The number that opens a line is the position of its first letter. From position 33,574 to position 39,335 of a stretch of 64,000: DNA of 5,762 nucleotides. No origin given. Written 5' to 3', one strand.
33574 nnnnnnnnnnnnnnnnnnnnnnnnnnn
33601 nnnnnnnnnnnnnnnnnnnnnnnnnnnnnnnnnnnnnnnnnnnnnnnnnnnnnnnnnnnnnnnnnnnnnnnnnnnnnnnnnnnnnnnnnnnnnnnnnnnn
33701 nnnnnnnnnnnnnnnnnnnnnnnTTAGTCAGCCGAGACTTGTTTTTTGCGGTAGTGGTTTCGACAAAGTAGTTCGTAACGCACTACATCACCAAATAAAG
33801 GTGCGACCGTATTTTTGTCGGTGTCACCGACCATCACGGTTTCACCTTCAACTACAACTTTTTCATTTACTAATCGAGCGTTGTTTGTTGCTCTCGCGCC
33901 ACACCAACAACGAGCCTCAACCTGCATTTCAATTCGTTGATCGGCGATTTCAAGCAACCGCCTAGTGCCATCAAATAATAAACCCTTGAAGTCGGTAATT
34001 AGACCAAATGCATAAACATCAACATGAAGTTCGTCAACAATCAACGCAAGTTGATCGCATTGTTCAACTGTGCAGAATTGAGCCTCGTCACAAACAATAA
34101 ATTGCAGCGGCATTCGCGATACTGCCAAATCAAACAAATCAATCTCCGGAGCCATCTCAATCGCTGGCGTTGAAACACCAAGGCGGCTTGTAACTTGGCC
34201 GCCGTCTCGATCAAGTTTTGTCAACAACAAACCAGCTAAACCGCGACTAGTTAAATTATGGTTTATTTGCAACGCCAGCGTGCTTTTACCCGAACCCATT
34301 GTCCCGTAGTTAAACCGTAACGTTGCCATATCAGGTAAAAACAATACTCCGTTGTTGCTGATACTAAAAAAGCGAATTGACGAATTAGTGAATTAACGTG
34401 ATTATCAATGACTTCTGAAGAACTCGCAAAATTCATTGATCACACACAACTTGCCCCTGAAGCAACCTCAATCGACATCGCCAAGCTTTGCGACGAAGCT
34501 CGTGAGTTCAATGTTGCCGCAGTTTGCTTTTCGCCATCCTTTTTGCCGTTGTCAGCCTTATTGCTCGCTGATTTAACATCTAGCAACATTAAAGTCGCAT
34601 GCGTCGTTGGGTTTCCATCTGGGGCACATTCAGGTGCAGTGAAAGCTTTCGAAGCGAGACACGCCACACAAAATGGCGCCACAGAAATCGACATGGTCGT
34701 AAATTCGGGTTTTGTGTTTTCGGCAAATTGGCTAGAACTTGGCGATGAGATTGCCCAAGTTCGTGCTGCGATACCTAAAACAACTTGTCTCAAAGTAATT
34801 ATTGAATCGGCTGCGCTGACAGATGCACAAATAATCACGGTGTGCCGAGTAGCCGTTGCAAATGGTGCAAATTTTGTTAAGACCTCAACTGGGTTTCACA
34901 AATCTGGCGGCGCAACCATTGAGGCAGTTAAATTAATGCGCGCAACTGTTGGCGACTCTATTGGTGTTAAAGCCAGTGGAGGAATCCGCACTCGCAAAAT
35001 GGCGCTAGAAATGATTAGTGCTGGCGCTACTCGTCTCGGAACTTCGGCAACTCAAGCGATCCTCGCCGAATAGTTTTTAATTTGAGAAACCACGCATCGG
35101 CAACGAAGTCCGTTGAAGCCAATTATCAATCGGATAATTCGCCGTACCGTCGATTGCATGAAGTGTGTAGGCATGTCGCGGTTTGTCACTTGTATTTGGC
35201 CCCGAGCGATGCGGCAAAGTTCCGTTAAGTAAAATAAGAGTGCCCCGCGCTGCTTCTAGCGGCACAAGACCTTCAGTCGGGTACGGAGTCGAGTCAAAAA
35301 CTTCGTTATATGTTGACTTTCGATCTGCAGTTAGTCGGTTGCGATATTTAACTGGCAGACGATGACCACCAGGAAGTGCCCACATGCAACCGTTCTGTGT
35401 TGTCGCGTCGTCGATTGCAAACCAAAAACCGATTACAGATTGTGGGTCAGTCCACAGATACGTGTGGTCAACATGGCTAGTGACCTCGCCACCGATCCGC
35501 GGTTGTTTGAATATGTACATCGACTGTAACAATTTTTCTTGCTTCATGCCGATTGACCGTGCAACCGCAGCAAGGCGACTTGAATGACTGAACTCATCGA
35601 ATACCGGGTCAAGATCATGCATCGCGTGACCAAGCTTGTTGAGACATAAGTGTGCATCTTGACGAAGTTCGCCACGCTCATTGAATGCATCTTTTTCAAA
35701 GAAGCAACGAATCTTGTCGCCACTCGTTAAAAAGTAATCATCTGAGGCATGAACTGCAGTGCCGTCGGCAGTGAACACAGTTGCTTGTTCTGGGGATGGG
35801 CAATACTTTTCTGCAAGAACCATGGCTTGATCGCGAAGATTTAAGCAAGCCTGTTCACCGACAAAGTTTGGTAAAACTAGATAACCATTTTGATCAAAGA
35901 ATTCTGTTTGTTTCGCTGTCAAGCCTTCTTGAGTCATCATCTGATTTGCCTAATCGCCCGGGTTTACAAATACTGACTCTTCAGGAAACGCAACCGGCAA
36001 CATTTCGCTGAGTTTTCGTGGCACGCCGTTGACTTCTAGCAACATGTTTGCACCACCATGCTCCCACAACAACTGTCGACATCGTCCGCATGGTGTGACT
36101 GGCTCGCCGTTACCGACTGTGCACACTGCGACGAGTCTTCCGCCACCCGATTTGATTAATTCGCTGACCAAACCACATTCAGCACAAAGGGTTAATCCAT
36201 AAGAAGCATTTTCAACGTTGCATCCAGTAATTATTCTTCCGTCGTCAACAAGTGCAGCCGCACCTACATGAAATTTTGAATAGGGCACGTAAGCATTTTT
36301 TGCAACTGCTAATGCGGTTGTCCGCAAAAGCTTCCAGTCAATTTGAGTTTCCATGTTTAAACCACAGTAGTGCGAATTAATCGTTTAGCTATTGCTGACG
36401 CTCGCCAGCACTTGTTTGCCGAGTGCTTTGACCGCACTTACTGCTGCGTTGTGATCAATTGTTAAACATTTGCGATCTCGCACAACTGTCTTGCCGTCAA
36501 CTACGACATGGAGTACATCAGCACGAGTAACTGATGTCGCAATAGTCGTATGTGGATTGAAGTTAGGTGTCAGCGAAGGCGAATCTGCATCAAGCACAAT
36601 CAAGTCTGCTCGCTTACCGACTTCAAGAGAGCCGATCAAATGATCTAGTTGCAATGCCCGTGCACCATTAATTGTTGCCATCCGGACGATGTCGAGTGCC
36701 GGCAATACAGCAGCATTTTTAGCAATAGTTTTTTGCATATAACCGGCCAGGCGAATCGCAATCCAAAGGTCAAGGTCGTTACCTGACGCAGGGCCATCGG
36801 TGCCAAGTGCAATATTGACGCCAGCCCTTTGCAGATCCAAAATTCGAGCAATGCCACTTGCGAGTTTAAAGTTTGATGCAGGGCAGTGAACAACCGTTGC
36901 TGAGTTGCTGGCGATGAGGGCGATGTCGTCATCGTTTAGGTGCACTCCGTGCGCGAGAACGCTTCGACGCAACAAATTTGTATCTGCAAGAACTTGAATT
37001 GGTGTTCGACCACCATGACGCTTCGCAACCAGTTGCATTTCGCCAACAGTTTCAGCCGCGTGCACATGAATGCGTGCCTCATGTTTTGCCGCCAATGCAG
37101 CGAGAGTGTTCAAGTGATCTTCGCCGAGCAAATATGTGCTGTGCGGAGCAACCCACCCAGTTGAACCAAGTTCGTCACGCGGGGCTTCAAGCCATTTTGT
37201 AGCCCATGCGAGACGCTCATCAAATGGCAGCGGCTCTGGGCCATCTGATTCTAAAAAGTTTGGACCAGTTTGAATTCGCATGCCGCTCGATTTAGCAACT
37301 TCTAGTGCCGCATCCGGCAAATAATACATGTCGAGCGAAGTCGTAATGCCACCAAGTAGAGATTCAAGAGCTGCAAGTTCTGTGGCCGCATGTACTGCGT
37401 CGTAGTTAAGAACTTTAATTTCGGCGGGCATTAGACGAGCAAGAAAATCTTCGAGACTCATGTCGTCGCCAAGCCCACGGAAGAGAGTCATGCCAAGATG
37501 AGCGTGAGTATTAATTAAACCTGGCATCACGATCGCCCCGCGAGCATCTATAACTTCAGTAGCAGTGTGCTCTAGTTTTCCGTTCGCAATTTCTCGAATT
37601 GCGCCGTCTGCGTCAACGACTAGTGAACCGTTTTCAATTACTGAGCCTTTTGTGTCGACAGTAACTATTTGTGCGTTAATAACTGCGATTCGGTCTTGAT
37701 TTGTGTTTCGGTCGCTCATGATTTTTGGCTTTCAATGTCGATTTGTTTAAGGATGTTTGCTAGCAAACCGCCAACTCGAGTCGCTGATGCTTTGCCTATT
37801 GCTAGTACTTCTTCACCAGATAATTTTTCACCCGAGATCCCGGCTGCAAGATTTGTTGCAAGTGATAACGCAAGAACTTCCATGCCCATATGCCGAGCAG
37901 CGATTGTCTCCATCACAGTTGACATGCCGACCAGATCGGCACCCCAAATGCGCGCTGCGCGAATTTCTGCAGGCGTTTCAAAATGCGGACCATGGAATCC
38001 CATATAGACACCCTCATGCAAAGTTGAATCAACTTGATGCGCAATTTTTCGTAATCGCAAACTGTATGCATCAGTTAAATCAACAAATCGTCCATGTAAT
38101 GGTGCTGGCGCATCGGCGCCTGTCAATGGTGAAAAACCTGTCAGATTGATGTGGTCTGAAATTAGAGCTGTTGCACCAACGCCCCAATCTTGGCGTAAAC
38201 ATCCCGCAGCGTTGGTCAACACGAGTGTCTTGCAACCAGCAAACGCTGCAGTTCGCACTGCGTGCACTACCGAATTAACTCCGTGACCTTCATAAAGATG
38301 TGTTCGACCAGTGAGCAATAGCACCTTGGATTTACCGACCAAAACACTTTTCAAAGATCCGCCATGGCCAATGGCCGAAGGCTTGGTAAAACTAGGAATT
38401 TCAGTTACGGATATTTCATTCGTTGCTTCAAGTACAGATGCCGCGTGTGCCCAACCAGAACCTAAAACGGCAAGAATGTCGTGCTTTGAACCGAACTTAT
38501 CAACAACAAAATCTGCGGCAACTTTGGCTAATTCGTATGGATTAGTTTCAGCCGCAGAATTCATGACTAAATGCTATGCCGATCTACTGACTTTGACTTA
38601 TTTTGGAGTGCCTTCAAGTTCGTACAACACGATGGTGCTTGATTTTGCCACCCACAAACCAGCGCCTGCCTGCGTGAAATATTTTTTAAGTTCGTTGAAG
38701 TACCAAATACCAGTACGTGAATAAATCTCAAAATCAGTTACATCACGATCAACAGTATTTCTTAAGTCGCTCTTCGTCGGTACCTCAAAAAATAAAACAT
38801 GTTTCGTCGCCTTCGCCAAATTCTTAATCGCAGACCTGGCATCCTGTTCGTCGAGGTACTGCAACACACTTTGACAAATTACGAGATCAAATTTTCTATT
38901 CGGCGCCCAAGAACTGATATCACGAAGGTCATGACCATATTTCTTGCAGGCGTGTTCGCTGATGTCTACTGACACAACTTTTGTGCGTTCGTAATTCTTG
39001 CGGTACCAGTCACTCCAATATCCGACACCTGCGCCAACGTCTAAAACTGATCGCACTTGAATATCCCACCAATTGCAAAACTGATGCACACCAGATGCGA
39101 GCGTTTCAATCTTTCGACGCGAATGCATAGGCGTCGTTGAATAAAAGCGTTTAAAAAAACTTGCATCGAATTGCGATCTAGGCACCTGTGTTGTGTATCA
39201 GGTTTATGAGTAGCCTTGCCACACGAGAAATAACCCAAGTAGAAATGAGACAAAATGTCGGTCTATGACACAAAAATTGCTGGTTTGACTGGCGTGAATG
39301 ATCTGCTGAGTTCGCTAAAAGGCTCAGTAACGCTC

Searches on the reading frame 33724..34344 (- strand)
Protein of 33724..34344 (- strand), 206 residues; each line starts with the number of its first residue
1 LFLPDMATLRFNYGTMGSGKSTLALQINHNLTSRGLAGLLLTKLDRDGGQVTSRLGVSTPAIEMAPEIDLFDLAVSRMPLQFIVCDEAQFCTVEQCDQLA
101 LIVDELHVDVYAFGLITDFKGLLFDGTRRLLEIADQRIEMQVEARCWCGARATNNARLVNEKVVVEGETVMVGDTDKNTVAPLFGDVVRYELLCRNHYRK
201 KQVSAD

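Call 77: search_protein_families(library=pfam, proteins=[window:33724-34344:-], max_evalue=0.00001)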
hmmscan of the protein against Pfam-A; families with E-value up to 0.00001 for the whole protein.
window:33724-34344:- (206 aa): 1 family
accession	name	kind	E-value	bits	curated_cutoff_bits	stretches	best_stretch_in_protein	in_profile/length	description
PF00265.24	TK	-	1.4e-18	67.8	20.6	1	8-198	2-176/176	Thymidine kinase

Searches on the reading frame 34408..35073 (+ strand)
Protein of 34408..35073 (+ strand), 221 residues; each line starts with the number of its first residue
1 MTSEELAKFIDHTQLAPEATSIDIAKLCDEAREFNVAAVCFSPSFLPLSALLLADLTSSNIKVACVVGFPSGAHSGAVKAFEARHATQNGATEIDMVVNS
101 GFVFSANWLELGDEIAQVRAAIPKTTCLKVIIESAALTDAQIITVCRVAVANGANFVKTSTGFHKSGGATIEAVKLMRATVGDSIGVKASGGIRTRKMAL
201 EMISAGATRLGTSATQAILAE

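Call 77: search_protein_families(library=pfam, proteins=[window:34408-35073:+], max_evalue=0.00001)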
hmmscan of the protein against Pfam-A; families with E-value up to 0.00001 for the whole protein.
window:34408-35073:+ (221 aa): 1 family
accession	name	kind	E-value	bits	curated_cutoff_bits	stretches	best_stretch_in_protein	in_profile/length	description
PF01791.15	DeoC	-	3.3e-13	50.2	23.8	1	8-204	4-209/229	DeoC/LacD family aldolase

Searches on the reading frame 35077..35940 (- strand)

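Call 77: search_protein_families(library=pfam, proteins=[window:35077-35940:-], max_evalue=0.00001)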
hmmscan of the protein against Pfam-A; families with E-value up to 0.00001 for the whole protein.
window:35077-35940:- (287 aa): 1 family
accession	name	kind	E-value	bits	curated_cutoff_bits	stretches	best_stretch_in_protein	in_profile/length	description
PF05721.19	PhyH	-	2.7e-43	149.2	22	1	15-257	1-213/213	Phytanoyl-CoA dioxygenase (PhyH)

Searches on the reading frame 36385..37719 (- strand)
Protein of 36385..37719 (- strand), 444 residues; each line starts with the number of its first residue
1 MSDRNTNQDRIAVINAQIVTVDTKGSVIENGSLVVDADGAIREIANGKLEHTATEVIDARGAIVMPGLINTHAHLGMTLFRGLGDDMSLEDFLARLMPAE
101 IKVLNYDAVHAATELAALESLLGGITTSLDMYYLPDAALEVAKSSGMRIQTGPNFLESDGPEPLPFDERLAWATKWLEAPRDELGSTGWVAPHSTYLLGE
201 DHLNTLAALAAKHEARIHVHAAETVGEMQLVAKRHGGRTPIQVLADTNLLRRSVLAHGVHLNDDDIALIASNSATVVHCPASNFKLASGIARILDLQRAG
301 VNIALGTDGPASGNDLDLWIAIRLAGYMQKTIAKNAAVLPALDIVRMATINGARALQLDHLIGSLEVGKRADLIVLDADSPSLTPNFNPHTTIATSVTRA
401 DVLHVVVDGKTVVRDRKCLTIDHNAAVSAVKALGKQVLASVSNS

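Call 77: search_protein_families(library=pfam, proteins=[window:36385-37719:-], max_evalue=0.00001)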
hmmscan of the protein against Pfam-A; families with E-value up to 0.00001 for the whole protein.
window:36385-37719:- (444 aa): 2 families
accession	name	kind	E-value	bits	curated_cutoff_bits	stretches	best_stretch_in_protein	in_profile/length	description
PF01979.26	Amidohydro_1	-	7.6e-64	216.6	25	1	63-412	1-345/345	Amidohydrolase family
PF07969.17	Amidohydro_3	-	1.2e-25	91.4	29.7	1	198-413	259-472/472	Amidohydrolase family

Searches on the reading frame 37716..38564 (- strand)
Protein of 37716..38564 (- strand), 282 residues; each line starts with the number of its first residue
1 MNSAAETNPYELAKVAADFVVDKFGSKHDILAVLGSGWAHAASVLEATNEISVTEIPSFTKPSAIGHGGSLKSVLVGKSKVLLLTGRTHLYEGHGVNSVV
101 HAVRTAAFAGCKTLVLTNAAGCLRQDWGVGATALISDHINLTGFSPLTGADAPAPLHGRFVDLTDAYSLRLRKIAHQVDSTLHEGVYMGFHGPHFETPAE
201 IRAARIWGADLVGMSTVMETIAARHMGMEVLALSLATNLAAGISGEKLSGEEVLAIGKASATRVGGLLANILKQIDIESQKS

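Call 77: search_protein_families(library=pfam, proteins=[window:37716-38564:-], max_evalue=0.00001)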
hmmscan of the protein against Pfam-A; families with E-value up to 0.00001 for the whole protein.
window:37716-38564:- (282 aa): 1 family
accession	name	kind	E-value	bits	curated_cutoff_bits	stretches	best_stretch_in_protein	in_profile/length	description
PF01048.26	PNP_UDP_1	-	2.2e-39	135.7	25.1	1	32-272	4-232/233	Phosphorylase superfamily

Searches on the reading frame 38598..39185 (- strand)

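Call 77: search_protein_families(library=pfam, proteins=[window:38598-39185:-], max_evalue=0.00001)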
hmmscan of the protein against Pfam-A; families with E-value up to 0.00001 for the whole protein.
window:38598-39185:- (195 aa): 4 families
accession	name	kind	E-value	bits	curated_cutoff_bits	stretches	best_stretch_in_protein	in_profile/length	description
PF13489.12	Methyltransf_23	-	1.4e-14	54.6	27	1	27-174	7-158/164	Methyltransferase domain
PF13649.12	Methyltransf_25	-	1.1e-10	42.4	27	1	47-128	1-94/97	Methyltransferase domain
PF08242.18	Methyltransf_12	-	3e-10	41.1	30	1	48-128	1-93/98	Methyltransferase domain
PF08241.18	Methyltransf_11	-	6.7e-08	33.5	21.2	1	48-128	1-88/95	Methyltransferase domain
